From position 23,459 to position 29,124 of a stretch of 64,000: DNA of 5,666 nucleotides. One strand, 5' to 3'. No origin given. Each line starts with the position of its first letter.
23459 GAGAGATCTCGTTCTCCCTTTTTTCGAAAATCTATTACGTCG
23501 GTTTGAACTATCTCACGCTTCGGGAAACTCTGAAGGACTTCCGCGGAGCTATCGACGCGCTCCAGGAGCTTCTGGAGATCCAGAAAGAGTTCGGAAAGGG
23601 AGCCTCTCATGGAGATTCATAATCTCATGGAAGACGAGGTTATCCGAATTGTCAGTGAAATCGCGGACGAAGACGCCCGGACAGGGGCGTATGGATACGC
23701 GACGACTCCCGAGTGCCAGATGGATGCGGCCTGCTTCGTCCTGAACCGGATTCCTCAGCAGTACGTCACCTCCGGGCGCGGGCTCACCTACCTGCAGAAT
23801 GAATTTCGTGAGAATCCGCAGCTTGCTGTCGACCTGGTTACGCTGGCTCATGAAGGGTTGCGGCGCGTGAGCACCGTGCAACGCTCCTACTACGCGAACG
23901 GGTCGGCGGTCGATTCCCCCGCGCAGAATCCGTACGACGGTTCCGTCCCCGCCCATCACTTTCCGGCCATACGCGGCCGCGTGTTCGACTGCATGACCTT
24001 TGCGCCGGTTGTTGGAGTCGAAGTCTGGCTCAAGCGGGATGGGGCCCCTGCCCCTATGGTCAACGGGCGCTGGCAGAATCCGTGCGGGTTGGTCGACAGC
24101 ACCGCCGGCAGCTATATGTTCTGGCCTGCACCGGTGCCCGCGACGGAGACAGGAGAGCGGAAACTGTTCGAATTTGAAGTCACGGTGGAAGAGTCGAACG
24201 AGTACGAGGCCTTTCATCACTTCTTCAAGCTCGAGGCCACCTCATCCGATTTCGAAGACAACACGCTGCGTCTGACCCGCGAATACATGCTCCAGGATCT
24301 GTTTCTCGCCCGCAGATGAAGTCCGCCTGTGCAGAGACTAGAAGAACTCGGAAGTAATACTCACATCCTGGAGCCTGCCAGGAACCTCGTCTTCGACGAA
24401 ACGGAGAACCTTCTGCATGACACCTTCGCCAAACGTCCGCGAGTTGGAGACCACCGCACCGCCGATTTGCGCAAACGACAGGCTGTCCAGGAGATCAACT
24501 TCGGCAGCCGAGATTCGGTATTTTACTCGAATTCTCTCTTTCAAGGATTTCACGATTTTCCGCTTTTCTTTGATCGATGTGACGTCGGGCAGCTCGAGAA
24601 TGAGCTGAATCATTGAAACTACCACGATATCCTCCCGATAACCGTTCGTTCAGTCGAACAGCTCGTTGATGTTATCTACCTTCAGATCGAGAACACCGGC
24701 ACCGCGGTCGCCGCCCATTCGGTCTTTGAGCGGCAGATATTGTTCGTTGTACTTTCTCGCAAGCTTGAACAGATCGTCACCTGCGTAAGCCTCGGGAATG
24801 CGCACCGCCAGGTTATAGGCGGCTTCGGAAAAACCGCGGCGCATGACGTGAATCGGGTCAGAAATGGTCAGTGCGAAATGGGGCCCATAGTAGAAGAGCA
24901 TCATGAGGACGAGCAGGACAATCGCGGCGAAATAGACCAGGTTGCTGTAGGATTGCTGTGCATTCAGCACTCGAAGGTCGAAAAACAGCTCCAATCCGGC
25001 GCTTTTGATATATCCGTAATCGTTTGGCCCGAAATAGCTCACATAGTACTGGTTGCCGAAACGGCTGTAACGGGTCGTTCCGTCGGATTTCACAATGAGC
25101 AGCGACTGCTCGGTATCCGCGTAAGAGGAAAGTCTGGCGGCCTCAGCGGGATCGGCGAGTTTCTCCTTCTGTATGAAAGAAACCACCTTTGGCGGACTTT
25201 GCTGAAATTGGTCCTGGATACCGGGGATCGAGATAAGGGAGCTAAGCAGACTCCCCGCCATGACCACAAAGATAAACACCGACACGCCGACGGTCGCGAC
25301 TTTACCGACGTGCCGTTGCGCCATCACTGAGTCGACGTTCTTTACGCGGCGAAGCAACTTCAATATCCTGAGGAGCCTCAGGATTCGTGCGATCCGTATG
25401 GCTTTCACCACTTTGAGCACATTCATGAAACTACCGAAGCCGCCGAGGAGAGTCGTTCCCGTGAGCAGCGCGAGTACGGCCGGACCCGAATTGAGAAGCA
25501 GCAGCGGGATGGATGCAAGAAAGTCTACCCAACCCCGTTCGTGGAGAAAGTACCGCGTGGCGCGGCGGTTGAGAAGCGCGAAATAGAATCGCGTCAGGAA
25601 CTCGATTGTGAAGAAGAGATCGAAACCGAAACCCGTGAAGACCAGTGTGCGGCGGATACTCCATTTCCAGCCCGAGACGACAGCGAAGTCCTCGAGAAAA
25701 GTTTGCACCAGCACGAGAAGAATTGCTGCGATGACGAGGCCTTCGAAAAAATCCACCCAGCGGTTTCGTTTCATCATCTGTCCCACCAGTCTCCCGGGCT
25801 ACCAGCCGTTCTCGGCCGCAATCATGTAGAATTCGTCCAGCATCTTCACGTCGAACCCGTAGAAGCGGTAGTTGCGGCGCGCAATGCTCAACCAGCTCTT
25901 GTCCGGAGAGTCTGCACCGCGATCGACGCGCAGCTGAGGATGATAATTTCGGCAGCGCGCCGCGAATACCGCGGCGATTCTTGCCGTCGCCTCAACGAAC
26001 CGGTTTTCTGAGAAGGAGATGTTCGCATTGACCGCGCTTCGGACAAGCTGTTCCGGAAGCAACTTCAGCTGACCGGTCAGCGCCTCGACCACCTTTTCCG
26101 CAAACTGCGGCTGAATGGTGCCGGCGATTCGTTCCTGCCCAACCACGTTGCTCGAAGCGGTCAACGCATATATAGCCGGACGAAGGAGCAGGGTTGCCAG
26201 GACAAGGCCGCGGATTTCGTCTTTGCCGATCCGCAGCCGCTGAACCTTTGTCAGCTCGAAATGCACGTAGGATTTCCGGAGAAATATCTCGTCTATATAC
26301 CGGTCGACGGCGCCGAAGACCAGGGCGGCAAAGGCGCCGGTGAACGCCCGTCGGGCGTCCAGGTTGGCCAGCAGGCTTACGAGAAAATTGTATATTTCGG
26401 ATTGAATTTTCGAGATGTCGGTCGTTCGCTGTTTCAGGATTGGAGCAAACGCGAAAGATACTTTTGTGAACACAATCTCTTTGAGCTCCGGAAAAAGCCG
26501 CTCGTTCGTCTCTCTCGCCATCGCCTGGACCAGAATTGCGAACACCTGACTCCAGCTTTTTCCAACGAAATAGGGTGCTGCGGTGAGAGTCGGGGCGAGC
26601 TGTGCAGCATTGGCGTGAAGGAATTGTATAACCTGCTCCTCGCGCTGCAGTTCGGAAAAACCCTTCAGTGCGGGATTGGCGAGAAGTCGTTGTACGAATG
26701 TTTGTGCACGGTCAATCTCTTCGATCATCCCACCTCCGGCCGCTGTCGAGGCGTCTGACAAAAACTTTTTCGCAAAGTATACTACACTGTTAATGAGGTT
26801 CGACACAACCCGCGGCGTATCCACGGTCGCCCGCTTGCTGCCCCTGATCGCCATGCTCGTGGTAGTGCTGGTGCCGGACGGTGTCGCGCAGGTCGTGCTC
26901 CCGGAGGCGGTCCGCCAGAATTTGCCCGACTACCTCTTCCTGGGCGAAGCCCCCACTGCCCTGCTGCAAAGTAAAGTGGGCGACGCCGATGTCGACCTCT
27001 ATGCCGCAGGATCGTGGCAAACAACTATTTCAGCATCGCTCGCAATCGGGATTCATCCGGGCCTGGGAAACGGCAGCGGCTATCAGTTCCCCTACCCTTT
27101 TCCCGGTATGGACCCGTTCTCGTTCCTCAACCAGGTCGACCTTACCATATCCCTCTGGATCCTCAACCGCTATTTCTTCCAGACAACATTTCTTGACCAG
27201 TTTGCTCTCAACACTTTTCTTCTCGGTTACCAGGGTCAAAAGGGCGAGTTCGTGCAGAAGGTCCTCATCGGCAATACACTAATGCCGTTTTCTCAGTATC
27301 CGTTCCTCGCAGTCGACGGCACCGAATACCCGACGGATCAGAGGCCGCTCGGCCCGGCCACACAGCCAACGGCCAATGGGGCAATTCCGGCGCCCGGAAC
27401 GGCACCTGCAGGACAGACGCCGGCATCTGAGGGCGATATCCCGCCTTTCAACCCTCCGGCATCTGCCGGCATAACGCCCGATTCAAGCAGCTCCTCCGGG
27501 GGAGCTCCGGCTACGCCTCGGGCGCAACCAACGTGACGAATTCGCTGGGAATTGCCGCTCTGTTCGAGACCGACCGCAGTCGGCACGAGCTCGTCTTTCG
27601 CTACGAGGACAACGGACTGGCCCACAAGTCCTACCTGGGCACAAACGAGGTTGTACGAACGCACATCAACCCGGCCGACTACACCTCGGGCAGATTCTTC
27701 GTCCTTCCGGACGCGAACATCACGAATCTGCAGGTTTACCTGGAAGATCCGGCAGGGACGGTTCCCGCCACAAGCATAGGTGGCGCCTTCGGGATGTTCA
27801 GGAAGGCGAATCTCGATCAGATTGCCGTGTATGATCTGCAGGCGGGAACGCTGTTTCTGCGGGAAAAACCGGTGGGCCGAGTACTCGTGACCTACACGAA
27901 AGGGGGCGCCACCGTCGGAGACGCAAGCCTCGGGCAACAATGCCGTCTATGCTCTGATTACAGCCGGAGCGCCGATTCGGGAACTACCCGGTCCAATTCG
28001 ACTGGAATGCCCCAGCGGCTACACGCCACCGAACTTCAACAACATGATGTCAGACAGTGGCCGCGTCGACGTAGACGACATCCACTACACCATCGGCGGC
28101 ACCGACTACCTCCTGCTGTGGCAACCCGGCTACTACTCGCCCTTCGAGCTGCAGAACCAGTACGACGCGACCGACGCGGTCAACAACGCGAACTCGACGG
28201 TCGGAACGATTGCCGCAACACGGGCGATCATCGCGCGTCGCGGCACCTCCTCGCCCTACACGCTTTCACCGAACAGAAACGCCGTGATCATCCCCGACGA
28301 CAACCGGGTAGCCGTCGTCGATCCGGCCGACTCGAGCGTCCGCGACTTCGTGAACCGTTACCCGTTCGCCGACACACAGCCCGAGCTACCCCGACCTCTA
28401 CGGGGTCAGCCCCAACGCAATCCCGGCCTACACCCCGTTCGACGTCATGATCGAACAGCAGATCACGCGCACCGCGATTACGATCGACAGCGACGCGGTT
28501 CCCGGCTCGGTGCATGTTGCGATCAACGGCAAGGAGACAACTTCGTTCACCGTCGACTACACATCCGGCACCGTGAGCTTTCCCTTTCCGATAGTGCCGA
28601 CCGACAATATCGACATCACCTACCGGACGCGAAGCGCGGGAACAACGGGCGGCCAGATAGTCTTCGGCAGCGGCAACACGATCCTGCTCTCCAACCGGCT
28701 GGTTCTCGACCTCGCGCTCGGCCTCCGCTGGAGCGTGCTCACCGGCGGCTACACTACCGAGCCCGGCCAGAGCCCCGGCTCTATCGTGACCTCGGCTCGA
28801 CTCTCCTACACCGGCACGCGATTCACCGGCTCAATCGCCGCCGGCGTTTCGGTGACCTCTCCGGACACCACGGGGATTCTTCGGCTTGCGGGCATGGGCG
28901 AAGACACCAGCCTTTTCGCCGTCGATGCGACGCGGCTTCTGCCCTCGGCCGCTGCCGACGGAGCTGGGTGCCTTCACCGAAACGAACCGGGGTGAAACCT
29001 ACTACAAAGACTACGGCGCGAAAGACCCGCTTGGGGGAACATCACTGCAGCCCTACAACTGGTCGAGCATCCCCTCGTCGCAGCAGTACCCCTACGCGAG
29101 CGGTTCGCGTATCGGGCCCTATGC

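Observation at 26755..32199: Giant exported Ca-loop envelope gene shattered by at least 13 single-base frame changes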

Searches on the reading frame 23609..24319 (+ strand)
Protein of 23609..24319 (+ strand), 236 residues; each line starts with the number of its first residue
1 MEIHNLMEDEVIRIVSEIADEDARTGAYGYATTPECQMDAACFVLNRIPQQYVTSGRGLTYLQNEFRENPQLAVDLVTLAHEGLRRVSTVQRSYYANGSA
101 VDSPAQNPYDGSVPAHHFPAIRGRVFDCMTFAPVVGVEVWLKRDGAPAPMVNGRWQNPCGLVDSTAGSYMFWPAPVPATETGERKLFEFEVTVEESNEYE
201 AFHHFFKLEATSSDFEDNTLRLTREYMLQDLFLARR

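Call 29: find_encoding_contigs(protein=window:23609-24319:+, flank=10000, max_places=6)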
Protein window:23609-24319:+ (236 aa): 1 contig read that carries it; 1 place shown.
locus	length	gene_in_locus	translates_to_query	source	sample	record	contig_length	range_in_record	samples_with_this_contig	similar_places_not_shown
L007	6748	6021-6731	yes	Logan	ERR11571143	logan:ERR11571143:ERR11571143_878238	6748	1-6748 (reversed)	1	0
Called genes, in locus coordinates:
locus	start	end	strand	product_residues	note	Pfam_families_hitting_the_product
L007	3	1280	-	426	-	?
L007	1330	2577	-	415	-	PF07614:DUF1577, PF07238:PilZ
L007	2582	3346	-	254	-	-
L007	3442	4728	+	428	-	PF01966:HD (weak), PF19276:HD_assoc_2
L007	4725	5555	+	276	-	PF01171:ATP_bind_3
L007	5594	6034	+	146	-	-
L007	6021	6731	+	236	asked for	PF10719:ComFB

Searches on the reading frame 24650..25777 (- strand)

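Call 61: search_protein_families(library=pfam, max_evalue=0.01, proteins=[window:24650-25777:-])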
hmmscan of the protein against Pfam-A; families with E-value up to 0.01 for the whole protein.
window:24650-25777:- (375 aa): 1 family
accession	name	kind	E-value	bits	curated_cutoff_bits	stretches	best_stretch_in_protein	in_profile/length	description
PF00520.37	Ion_trans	-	2e-11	44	25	1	9-182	5-151/241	Ion transport protein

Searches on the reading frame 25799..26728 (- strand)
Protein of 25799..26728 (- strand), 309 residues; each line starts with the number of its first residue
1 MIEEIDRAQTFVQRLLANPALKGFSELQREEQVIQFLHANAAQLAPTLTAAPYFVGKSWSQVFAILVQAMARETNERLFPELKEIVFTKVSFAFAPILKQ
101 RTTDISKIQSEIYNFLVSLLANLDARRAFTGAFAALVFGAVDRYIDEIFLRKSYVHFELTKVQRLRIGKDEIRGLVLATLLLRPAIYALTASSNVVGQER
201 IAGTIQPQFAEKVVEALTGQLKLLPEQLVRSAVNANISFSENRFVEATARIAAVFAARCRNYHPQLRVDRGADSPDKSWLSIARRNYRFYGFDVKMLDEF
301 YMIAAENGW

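Call 32: find_encoding_contigs(protein=window:25799-26728:-, flank=10000, max_places=6)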
Protein window:25799-26728:- (309 aa): 1 contig read that carries it; 1 place shown.
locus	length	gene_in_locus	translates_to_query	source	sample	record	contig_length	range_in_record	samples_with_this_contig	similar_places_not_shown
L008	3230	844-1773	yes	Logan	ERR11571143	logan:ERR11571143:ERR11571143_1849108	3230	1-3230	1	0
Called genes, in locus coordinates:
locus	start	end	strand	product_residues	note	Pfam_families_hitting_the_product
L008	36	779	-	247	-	-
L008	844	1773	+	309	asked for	-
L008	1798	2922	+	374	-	PF00520:Ion_trans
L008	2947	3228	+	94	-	?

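Call 38: find_encoding_contigs(protein=P0025, flank=10000, max_places=6)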
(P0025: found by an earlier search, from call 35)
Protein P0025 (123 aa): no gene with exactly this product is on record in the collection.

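Call 39: find_encoding_contigs(protein=P0022, flank=10000, max_places=6)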
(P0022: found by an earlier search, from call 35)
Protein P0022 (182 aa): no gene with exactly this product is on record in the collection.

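Call 61: search_protein_families(library=pfam, max_evalue=0.01, proteins=[window:25799-26728:-])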
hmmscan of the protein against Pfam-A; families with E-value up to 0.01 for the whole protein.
window:25799-26728:- (309 aa): 0 families

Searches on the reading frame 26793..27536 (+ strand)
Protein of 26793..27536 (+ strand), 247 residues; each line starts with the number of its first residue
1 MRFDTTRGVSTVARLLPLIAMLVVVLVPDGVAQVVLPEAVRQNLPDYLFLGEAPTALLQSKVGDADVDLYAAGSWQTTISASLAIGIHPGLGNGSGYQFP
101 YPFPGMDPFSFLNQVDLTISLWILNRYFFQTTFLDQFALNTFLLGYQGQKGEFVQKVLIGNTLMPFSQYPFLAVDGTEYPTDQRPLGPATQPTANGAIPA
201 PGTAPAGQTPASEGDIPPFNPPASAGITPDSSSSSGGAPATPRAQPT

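Call 5: search_protein_families(library=pfam, max_evalue=0.1, proteins=[window:26793-27533:+])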
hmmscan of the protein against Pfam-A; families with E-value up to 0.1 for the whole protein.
window:26793-27533:+ (247 aa): 0 families

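Call 6: search_protein_families(library=ncbifam, max_evalue=0.1, proteins=[window:26793-27533:+])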
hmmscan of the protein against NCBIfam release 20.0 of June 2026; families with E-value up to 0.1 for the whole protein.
window:26793-27533:+ (247 aa): 0 families

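Call 35: list_cluster_members(proteins=[L008:36-779:-, window:26793-27536:+, window:27533-28450:+, window:28044-29162:+, window:28447-28995:+, window:29313-30053:+, window:30724-31569:+, window:31559-31930:+, window:32286-32786:+, window:33209-33634:+])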
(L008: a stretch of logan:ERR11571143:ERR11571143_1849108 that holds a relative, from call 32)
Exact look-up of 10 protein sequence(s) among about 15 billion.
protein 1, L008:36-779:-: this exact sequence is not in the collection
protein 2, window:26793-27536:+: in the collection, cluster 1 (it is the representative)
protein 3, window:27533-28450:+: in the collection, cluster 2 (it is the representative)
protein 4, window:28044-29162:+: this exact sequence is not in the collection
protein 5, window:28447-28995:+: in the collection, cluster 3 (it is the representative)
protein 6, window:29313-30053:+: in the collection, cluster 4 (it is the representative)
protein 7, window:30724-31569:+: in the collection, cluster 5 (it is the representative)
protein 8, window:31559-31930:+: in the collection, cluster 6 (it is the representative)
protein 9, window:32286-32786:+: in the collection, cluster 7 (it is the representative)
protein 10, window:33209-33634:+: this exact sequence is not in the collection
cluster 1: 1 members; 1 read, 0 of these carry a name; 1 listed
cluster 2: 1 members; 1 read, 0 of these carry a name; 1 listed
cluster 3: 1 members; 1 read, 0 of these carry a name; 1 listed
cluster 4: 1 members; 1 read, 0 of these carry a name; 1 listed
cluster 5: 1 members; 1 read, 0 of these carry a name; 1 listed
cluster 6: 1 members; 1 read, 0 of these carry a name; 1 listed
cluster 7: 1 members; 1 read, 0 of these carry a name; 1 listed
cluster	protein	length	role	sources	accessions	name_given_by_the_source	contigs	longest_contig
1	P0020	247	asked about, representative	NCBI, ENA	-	-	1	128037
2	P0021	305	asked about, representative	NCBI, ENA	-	-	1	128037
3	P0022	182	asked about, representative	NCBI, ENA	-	-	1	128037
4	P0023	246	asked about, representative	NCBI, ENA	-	-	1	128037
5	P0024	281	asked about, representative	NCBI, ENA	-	-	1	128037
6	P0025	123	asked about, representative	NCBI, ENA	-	-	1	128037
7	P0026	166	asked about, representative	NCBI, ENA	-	-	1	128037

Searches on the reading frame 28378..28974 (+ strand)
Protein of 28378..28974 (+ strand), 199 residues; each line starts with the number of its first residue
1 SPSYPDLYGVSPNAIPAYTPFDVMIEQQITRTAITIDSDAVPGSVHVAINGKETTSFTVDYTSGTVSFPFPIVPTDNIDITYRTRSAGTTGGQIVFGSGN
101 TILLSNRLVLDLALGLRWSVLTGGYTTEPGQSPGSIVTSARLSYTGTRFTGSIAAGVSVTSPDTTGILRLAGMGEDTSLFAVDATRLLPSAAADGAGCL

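Call 5: search_protein_families(library=pfam, max_evalue=0.1, proteins=[window:28378-28974:+])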
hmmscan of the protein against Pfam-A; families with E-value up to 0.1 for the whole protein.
window:28378-28974:+ (199 aa): 2 families
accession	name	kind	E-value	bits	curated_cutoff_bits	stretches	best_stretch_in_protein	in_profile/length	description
PF00380.25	Ribosomal_S9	-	0.018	15.9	22.5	1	41-91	13-65/121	Ribosomal protein S9/S16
PF09343.15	DUF2460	-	0.022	14.6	30.4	1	40-82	127-171/205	Conserved hypothetical protein 2217 (DUF2460)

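Call 6: search_protein_families(library=ncbifam, max_evalue=0.1, proteins=[window:28378-28974:+])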
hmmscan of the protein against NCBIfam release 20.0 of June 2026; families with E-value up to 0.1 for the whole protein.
window:28378-28974:+ (199 aa): 1 family
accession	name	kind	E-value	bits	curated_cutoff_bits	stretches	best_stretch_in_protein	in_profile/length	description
TIGR02217.1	chp_TIGR02217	subfamily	0.0013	18.4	136.65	1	40-81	129-172/210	phage distal tail protein, Rcc01695 family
